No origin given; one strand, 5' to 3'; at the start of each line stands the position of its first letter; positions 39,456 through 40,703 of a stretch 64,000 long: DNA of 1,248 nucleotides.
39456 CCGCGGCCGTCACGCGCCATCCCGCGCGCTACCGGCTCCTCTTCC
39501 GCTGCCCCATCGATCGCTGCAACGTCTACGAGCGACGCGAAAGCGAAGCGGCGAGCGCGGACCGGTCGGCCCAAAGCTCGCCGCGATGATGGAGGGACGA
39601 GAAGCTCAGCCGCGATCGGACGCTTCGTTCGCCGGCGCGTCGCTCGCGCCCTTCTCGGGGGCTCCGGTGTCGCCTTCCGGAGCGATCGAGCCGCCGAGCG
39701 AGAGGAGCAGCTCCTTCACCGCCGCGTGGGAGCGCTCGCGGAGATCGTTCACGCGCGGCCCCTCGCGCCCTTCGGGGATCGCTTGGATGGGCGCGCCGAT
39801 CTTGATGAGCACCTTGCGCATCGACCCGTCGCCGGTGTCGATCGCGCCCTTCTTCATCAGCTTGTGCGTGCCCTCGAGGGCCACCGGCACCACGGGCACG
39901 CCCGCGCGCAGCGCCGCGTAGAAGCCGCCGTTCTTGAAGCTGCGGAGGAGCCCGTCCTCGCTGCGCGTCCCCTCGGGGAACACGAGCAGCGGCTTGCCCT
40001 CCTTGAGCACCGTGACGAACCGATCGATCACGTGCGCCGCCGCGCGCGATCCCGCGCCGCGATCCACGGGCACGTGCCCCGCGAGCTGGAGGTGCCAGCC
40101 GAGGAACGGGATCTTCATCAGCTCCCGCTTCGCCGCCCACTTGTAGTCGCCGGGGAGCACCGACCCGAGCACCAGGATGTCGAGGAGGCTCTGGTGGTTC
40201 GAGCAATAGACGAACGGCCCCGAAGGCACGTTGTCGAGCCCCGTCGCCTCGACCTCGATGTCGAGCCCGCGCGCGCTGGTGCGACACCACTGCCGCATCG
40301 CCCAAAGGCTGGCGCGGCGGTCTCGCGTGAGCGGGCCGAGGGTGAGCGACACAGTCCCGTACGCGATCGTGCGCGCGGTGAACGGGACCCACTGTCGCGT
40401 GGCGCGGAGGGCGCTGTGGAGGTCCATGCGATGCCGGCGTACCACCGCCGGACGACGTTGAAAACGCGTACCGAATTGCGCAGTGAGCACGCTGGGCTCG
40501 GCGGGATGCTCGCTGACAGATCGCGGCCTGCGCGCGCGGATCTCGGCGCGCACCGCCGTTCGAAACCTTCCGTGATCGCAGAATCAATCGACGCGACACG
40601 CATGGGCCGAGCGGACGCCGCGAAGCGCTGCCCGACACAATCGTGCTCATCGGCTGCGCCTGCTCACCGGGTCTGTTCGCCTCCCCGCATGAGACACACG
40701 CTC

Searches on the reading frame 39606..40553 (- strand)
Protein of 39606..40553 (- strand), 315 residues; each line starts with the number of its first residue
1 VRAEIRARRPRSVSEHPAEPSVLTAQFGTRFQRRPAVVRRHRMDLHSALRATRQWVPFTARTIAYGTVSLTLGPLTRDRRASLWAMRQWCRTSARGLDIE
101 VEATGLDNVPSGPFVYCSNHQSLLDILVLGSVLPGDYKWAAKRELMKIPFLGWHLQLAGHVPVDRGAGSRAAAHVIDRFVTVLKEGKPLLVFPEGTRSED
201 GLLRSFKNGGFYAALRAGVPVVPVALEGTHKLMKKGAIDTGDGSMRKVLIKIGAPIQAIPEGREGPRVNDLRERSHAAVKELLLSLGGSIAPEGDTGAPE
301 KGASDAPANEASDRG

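Call 5: search_protein_families(library=pfam, proteins=[window:39606-40553:-], max_evalue=0.01)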
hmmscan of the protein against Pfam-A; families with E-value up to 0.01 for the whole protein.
window:39606-40553:- (315 aa): 1 family
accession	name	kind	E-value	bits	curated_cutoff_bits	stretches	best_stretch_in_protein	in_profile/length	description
PF01553.26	Acyltransferase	-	6.5e-33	113.8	23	1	101-226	2-131/132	Acyltransferase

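Call 6: search_protein_families(library=padloc, proteins=[window:39606-40553:-], max_evalue=0.01)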
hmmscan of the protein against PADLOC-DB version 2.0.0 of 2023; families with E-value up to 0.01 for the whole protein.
window:39606-40553:- (315 aa): 0 families
